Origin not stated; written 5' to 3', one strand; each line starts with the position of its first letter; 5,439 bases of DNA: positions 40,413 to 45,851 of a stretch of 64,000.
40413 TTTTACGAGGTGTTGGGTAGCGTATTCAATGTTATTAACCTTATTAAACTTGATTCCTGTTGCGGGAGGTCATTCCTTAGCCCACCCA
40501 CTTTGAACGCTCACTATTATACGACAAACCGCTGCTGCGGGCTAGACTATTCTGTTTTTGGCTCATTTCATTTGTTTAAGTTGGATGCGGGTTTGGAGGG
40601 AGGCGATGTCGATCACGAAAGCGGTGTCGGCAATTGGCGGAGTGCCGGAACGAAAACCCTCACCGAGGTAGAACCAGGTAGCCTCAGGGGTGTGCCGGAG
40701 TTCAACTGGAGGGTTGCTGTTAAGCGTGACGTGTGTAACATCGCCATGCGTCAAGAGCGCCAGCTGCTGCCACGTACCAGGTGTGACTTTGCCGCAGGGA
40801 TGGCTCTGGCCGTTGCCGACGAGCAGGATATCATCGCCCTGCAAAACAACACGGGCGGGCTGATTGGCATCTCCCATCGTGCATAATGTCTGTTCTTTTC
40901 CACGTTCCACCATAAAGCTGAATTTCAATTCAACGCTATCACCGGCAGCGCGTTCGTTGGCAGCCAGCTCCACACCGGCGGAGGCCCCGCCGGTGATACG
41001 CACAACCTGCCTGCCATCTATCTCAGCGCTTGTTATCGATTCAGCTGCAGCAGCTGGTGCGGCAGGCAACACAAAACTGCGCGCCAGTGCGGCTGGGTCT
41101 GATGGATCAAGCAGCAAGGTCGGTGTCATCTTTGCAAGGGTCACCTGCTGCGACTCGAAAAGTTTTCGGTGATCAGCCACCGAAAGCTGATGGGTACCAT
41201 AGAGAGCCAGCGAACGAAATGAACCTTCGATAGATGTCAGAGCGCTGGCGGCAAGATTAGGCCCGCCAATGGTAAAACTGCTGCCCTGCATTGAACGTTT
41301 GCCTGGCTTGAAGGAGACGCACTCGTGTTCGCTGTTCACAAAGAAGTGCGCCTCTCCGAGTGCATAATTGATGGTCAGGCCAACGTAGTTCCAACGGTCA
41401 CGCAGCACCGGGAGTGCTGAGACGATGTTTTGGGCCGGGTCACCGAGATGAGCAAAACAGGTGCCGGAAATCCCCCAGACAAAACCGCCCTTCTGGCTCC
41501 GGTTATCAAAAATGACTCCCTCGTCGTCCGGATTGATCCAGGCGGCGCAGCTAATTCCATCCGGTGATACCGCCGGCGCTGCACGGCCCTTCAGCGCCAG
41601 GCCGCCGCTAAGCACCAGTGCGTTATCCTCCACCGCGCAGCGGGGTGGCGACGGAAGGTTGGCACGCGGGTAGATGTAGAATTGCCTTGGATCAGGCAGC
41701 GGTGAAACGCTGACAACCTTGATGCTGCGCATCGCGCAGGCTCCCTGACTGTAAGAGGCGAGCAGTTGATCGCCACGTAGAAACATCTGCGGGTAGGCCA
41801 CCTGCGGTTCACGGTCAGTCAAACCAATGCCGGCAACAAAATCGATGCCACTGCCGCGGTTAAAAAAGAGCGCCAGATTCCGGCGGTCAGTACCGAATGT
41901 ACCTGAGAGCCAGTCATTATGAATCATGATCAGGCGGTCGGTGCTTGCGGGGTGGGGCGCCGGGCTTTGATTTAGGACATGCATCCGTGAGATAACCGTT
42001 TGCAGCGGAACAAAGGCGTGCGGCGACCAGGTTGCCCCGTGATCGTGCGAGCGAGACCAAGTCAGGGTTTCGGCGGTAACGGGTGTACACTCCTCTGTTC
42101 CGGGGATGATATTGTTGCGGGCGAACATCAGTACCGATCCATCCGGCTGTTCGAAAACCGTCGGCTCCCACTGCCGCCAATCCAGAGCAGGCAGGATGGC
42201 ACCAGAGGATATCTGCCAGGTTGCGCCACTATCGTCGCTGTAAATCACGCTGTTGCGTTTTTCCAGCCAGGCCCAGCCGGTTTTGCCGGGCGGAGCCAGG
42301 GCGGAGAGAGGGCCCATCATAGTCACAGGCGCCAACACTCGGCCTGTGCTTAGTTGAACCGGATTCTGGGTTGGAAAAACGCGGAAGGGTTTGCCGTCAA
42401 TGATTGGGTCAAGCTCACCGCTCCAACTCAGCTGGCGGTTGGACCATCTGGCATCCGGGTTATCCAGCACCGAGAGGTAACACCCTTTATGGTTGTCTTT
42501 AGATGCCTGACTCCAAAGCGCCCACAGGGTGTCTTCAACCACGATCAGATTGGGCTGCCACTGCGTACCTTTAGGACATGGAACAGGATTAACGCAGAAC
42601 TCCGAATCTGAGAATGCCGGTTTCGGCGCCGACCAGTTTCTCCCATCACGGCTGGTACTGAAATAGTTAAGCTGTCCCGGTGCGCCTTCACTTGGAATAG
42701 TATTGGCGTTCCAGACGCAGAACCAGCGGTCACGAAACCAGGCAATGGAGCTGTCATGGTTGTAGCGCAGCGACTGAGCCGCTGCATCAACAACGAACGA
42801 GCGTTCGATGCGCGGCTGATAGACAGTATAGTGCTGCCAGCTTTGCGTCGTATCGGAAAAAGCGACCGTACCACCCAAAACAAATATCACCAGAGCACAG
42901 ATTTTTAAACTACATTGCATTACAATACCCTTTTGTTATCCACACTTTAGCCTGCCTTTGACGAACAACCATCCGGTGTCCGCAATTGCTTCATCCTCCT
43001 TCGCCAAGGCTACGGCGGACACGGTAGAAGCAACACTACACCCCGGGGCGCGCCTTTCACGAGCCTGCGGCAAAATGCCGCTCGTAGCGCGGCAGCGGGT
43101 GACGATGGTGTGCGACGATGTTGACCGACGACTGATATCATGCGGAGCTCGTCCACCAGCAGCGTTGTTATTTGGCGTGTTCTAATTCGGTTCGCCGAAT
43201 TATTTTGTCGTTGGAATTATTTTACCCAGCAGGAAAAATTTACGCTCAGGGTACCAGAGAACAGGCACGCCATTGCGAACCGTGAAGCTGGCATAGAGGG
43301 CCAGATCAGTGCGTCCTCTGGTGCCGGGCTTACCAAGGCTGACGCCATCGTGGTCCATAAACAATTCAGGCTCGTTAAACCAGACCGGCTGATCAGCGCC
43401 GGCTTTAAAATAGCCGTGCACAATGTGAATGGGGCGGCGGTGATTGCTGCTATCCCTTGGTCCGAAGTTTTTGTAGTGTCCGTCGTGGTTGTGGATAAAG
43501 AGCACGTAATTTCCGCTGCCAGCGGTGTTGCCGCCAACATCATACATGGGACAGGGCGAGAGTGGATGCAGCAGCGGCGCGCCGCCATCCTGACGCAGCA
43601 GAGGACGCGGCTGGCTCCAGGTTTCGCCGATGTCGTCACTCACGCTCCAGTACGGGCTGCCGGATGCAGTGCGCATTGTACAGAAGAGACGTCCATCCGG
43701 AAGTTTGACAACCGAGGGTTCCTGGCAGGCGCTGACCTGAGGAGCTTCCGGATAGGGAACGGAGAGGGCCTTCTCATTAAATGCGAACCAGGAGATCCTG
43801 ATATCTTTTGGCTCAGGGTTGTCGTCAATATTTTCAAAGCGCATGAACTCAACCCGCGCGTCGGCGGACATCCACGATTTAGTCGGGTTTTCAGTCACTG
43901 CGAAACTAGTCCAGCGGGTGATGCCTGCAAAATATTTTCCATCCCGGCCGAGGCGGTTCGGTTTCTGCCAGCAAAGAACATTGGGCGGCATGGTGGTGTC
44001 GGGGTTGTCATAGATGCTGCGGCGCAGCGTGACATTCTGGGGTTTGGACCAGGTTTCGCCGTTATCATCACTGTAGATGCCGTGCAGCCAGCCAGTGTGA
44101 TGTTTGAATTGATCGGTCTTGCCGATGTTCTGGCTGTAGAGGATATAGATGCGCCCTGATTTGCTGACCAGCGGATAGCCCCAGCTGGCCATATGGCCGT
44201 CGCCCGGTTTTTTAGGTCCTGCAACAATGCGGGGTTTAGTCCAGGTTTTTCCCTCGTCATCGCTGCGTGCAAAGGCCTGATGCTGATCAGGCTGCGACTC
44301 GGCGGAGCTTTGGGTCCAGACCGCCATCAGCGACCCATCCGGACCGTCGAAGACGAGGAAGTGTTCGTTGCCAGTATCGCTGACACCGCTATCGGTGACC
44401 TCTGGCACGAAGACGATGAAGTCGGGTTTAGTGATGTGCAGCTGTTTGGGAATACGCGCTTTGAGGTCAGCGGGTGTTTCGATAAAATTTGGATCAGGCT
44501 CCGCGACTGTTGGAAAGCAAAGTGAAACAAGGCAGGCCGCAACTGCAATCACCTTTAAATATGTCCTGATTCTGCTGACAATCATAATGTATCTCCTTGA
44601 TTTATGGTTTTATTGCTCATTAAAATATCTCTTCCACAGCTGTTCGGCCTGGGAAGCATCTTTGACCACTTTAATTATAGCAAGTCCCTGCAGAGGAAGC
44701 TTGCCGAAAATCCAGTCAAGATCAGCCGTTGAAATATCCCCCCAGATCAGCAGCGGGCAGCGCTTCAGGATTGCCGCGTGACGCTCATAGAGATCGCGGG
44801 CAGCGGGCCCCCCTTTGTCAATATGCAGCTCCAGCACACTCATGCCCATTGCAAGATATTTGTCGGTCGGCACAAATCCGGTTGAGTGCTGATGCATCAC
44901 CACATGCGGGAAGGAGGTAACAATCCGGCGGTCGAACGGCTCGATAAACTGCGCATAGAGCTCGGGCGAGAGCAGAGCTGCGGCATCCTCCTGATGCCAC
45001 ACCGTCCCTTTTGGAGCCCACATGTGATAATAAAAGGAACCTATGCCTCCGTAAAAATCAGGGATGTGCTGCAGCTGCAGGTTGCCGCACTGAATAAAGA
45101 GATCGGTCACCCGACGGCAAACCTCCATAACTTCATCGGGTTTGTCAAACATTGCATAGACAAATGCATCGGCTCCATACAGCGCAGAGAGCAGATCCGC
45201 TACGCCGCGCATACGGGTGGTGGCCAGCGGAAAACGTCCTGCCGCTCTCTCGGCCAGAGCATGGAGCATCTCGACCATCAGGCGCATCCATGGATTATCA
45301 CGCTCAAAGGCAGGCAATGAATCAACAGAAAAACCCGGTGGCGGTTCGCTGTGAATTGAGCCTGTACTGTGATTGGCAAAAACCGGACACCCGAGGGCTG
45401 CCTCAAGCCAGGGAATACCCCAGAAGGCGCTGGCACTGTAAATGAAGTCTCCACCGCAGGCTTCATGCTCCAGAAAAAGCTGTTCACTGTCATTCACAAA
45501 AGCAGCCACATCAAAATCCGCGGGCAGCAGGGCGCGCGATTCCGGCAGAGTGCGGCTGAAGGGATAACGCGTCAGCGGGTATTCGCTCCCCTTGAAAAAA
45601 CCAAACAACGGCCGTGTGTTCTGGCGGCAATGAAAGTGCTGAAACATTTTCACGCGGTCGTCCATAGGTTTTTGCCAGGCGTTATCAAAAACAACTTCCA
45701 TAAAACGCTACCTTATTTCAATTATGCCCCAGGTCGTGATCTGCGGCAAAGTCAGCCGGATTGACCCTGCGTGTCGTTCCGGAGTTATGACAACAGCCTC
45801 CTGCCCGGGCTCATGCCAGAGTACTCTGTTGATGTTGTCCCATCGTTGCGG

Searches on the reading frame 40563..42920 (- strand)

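Call 20: search_protein_families(library=pfam, proteins=[window:40563-42920:-], max_evalue=0.001)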
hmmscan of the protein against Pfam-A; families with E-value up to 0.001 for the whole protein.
window:40563-42920:- (785 aa): 3 families
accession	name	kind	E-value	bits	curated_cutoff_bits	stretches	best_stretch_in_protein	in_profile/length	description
PF13088.12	BNR_2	-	1.2e-15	58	31.4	1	67-384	4-272/277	BNR repeat-like domain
PF13385.13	Laminin_G_3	-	4.8e-06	27.2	27.6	1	451-575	14-142/151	Concanavalin A-like lectin/glucanases superfamily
PF24067.1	Beta-prop_BT_1020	-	9.3e-06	25.8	27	1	37-105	33-100/236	BT_1020-like, N-terminal beta propeller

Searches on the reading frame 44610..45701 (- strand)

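Call 20: search_protein_families(library=pfam, proteins=[window:44610-45701:-], max_evalue=0.001)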
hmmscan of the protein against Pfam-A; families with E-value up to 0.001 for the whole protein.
window:44610-45701:- (363 aa): 1 family
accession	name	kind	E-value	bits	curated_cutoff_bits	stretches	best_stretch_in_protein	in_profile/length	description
PF01208.23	URO-D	-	6.8e-06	25.8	23.9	0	90-211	68-196/346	Uroporphyrinogen decarboxylase (URO-D)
